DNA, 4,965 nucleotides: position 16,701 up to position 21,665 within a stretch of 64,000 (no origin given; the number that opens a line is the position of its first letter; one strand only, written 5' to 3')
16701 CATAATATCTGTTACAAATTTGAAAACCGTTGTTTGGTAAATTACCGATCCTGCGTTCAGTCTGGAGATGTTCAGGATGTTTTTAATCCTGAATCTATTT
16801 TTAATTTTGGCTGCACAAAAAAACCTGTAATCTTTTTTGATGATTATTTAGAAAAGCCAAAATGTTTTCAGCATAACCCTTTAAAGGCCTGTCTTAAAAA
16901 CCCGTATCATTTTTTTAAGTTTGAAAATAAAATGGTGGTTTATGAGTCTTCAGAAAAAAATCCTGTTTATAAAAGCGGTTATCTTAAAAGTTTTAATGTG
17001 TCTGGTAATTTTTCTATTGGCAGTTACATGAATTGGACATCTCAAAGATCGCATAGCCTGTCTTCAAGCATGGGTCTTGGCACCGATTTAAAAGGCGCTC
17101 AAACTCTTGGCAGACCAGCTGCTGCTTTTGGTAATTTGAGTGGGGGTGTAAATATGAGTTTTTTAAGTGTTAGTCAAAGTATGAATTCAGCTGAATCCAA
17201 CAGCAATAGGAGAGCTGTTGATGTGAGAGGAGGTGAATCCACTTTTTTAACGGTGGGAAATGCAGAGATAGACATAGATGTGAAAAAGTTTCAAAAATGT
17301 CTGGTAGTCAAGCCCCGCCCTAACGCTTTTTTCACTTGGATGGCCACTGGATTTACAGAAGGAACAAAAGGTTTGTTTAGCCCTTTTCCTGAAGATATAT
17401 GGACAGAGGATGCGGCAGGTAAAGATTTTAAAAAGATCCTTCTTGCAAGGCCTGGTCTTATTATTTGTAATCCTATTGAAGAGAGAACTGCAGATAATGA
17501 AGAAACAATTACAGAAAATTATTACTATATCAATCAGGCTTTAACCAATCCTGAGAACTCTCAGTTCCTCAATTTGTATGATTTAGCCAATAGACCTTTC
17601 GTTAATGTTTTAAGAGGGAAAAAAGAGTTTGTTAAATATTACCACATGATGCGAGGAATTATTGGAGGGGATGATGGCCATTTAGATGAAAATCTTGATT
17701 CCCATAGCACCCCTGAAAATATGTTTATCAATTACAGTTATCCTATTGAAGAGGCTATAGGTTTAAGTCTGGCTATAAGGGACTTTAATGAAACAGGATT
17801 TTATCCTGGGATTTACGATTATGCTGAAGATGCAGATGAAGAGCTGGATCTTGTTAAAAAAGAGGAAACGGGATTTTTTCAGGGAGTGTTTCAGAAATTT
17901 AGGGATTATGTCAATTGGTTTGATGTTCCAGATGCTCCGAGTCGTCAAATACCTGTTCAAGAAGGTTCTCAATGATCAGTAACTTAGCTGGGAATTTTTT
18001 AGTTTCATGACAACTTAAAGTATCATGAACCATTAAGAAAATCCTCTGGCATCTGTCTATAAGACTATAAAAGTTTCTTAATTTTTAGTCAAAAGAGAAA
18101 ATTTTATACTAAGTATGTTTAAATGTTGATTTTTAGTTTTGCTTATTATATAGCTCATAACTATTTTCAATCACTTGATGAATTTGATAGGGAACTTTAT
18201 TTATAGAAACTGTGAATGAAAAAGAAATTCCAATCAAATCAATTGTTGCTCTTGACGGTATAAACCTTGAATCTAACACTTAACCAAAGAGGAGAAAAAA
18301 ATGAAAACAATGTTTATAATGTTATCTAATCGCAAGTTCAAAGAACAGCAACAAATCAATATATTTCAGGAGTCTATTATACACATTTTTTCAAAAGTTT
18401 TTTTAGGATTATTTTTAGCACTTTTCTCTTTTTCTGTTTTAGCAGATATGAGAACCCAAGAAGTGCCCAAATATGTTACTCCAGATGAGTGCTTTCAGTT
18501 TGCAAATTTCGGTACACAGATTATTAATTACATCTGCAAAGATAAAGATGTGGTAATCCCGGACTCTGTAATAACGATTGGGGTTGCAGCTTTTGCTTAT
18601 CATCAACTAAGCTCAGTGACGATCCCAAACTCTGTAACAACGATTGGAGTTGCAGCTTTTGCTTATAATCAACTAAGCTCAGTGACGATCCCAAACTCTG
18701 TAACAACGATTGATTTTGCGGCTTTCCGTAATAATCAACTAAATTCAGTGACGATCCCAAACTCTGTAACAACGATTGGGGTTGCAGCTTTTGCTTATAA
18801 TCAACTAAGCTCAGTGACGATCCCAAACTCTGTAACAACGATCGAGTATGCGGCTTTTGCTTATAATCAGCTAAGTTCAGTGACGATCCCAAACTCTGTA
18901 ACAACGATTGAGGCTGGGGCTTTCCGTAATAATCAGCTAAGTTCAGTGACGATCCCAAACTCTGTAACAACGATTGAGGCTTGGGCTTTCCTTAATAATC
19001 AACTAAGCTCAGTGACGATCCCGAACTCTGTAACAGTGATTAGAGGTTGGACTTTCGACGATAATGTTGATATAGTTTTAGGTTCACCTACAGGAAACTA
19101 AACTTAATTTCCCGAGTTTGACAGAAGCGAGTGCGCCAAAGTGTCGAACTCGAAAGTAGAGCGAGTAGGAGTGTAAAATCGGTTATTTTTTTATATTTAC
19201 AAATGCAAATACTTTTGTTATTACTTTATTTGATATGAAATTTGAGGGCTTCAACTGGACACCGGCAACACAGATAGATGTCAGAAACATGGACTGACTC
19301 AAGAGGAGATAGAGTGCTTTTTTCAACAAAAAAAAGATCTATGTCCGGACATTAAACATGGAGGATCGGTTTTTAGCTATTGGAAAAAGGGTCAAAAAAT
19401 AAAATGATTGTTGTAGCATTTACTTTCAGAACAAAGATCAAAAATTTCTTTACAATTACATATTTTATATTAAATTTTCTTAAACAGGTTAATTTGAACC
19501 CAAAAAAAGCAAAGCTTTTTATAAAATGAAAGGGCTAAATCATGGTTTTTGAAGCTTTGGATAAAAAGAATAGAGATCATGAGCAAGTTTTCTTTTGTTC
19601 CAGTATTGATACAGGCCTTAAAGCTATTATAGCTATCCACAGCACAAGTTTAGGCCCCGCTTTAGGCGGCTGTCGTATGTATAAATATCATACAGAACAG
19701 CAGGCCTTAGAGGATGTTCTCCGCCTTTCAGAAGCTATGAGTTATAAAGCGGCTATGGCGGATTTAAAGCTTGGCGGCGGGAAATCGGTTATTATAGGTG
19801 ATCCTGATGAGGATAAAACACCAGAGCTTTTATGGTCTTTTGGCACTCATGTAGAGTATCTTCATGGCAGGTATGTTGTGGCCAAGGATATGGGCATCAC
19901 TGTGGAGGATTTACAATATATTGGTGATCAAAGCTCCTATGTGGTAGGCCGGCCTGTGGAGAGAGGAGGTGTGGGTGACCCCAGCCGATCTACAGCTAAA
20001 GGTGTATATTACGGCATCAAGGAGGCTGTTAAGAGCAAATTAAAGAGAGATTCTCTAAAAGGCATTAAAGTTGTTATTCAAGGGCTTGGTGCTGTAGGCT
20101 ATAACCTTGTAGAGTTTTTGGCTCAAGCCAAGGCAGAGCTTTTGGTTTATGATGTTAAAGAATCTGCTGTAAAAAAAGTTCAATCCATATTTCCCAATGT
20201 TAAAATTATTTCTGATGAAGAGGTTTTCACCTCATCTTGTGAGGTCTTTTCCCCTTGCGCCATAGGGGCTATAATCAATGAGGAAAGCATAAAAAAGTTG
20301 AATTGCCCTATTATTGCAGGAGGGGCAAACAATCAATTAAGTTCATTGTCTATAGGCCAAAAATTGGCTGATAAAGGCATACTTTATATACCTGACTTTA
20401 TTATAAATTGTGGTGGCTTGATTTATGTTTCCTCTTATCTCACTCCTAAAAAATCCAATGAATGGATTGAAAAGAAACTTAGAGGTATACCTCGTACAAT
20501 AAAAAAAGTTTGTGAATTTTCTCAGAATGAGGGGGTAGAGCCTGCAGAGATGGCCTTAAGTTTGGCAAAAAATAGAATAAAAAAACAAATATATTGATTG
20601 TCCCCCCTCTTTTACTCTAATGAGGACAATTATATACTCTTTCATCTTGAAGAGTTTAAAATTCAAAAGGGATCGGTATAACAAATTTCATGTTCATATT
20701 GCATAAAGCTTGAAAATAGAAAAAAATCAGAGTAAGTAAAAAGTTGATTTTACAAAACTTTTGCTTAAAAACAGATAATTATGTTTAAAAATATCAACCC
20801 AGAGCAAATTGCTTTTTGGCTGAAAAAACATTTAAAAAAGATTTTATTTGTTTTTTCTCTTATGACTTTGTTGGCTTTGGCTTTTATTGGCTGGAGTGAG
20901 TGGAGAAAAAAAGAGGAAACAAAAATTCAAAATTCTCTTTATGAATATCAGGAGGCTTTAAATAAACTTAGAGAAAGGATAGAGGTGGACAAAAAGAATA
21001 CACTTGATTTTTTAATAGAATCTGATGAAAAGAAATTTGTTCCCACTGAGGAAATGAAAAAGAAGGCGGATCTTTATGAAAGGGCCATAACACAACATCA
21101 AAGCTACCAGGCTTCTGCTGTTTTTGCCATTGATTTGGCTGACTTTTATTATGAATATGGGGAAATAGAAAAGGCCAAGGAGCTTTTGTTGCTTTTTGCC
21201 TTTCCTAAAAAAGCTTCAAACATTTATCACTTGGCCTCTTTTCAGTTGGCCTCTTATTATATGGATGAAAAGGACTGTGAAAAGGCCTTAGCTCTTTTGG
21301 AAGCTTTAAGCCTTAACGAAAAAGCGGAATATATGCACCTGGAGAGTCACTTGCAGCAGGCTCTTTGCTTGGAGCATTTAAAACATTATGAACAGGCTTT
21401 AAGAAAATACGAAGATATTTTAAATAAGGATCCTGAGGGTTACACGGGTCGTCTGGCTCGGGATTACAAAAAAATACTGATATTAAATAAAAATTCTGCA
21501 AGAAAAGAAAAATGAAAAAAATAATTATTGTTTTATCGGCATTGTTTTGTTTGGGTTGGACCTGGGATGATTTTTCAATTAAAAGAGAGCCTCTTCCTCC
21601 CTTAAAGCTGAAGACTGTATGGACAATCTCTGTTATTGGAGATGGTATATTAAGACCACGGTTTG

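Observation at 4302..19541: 15-kb accessory cluster of very large secreted proteins and lipoproteins between ldcA and the dehydrogenase gene: candidate undescribed cell-surface system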

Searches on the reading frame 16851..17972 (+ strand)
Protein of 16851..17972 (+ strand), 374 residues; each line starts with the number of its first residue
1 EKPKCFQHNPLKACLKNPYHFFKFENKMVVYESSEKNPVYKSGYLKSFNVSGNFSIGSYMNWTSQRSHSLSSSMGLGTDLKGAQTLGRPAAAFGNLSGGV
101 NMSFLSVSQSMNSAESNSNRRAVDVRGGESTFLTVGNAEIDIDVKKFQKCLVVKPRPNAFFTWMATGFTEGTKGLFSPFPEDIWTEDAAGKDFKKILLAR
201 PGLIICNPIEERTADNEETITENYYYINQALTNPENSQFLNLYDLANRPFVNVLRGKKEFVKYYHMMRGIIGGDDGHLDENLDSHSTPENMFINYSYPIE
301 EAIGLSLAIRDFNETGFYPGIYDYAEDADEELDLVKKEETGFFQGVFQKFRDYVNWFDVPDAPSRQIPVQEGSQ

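Call 95: search_dna_similar(query=window:16851-17972:+, collection=plasmids, mode=protein, max_evalue=0.001, max_rows=10)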
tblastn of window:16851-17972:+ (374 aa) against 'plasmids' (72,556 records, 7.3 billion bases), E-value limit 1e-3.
No match.
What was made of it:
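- Tried and rejected: A tblastn of the D C-terminal domain against plasmids found no match (call 95).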

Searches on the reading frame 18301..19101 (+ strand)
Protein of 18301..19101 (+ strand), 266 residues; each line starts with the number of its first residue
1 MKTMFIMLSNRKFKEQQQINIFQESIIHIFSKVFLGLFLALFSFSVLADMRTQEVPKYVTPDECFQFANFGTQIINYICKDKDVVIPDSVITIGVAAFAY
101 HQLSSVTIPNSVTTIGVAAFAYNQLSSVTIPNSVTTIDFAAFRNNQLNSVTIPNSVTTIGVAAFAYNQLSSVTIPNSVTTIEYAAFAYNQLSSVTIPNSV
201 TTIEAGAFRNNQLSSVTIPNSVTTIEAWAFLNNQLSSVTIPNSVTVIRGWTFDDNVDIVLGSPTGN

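Call 4: search_protein_families(library=pfam, proteins=[window:18301-19101:+], max_evalue=0.1)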
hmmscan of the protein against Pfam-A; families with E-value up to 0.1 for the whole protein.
window:18301-19101:+ (266 aa): 7 families
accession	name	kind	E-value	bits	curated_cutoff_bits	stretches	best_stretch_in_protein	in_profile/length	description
PF13306.12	LRR_5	-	8.1e-48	162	27.7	2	79-189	11-123/127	BspA type Leucine rich repeat region (6 copies)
PF05725.18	FNIP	-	5.5e-14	52.5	21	4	191-226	5-40/44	FNIP Repeat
PF00207.28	A2M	-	3.3e-06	27.3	21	0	105-130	19-44/92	Alpha-2-macroglobulin family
PF12733.13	Cadherin-like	-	8.9e-05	23.3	24.2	0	201-245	7-49/89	Cadherin-like beta sandwich domain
PF18350.7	SH3_17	-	0.038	14.3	27.7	0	228-248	6-25/53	Restriction endonuclease SH3 domain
PF21991.1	capSnatchArena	-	0.049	13.6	24.2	0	80-120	49-89/194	Cap-snatching endonuclease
PF12323.14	HTH_OrfB_IS605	-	0.089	12.7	21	0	114-124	23-33/47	Helix-turn-helix domain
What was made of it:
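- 18301..19101 (+): BspA-type leucine-rich-repeat protein (266 aa) with a hydrophobic N-terminus. It is not conserved next to C-D elsewhere and is probably not part of either pair. PF13306 LRR_5 at 8.1e-48 (call 4).
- Checked: A fifth gene was left out: a 266-aa BspA-type leucine-rich-repeat protein at 18301-19101 (call 4).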

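Call 5: search_protein_families(library=ncbifam, proteins=[window:18301-19101:+], max_evalue=0.1)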
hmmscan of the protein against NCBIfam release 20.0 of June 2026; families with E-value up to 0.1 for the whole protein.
window:18301-19101:+ (266 aa): 7 families
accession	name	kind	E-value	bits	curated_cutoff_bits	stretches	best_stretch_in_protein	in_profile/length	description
NF047961.1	adhesin_HupY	equivalog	1e-27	96.7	1250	1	83-257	434-611/978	leucine-rich repeat adhesin HupY/LrrG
NF045861.1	glide_Gli349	exception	4.2e-11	40.3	1750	3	176-239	2686-2750/3169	gliding machinery surface structure protein Gli349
NF033189.1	internalin_A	exception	8.4e-05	21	1600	1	101-249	260-408/799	class 1 internalin InlA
NF058572.1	PenVAmdYxeL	equivalog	0.0018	17.5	600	0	83-151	236-302/328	penicillin V amidase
NF002494.0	PRK01821.1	equivalog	0.0039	17.1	124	0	78-160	28-106/133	hypothetical protein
NF009861.0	PRK13324.1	equivalog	0.046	13.2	495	1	103-221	63-177/258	type III pantothenate kinase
NF011370.0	PRK14789.1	equivalog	0.058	13.1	248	0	86-105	133-152/194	lipoprotein signal peptidase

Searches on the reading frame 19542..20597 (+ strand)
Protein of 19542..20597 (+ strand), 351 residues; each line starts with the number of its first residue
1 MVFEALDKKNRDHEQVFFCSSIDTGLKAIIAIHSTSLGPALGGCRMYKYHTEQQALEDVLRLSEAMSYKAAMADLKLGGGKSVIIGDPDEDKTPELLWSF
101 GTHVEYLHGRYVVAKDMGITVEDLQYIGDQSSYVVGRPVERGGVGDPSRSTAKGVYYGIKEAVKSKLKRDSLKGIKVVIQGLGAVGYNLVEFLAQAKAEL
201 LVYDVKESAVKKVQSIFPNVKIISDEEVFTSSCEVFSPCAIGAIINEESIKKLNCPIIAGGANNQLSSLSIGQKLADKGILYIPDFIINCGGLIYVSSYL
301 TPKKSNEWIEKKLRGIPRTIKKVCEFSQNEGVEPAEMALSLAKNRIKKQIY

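Call 4: search_protein_families(library=pfam, proteins=[window:19542-20597:+], max_evalue=0.1)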
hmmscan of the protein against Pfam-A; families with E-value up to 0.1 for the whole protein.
window:19542-20597:+ (351 aa): 7 families
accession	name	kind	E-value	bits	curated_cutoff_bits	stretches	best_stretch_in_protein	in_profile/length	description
PF02812.23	ELFV_dehydrog_N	-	1.9e-24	86.3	25.3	1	13-132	1-128/129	Glu/Leu/Phe/Val dehydrogenase, dimerisation domain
PF00208.27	ELFV_dehydrog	-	7.8e-22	78.6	23.4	2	201-347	80-234/241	Glutamate/Leucine/Phenylalanine/Valine dehydrogenase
PF02826.25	2-Hacid_dh_C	-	0.00065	19.6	25.1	1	164-215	26-77/178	D-isomer specific 2-hydroxyacid dehydrogenase, NAD binding domain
PF21799.2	MurD-like_N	-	0.003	18.3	27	1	176-221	2-46/88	Mur ligase MurD-like, N-terminal domain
PF03446.21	NAD_binding_2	-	0.014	15.8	21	1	179-235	4-58/161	NAD binding domain of 6-phosphogluconate dehydrogenase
PF02254.24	TrkA_N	-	0.023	15.5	23.8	1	177-219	1-43/116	TrkA-N domain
PF01262.27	AlaDh_PNT_C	-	0.027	14.3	23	1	175-222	29-78/214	Alanine dehydrogenase/PNT, C-terminal domain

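Call 5: search_protein_families(library=ncbifam, proteins=[window:19542-20597:+], max_evalue=0.1)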
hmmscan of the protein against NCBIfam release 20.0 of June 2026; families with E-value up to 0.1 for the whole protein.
window:19542-20597:+ (351 aa): 13 families
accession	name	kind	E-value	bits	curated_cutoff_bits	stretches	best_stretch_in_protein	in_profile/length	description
NF035922.1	Trp_DH_ScyB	equivalog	6.3e-98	328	600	1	9-348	7-341/346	tryptophan dehydrogenase ScyB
NF040817.1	GdhA_Arch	equivalog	3.9e-25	88.9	750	3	199-297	259-351/419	glutamate dehydrogenase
NF041398.1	GluDhGdhB_Halo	equivalog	2.1e-19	69.7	620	1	30-297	55-343/410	glutamate dehydrogenase GdhB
NF006929.0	PRK09414.1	equivalog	1.1e-08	34.5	536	2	204-325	281-411/445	NADP-specific glutamate dehydrogenase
TIGR03911.1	pyrrolys_PylD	equivalog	1.1e-05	24.7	150.05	1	135-261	112-232/266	3-methylornithyl-N6-L-lysine dehydrogenase PylD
NF010633.0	PRK14030.1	subfamily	9.5e-05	21.6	743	1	206-322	285-408/445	glutamate dehydrogenase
TIGR02964.1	xanthine_xdhC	equivalog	0.0022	17.6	161.6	1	160-224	86-148/246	xanthine dehydrogenase accessory protein XdhC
NF007039.0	PRK09496.3-2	equivalog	0.003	16.4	293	1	176-222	2-47/446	Trk system potassium transporter TrkA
NF007041.0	PRK09496.3-4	equivalog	0.011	14.5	386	1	175-217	1-43/450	Trk system potassium transporter TrkA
TIGR00872.1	gnd_rel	equivalog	0.012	14.8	297.2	1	176-228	2-53/299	phosphogluconate dehydrogenase (NAD(+)-dependent, decarboxylating)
NF007031.0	PRK09496.1-2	equivalog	0.012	14.7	289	1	176-217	2-43/458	Trk system potassium transporter TrkA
NF007161.0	PRK09599.1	subfamily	0.017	14.3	271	1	176-215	2-41/302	NADP-dependent phosphogluconate dehydrogenase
NF042925.1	FHMPC_DH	equivalog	0.048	13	500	1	176-225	2-51/304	5-formyl-3-hydroxy-2-methylpyridine 4-carboxylate 5-dehydrogenase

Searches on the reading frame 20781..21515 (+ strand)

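Call 97: search_protein_families(library=pfam, proteins=[window:20781-21515:+], max_evalue=0.001)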
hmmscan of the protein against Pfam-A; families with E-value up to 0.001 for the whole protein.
window:20781-21515:+ (244 aa): 3 families
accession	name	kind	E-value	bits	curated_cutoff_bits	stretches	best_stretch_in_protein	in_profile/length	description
PF09976.15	TPR_21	-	9.8e-09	35.7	25.5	1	25-175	12-138/193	Tetratricopeptide repeat-like domain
PF13428.12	TPR_14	-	6e-05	23.8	23.5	0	189-220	3-34/44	Tetratricopeptide repeat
PF14559.12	TPR_19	-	8.3e-05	23.3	25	0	98-136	13-48/68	Tetratricopeptide repeat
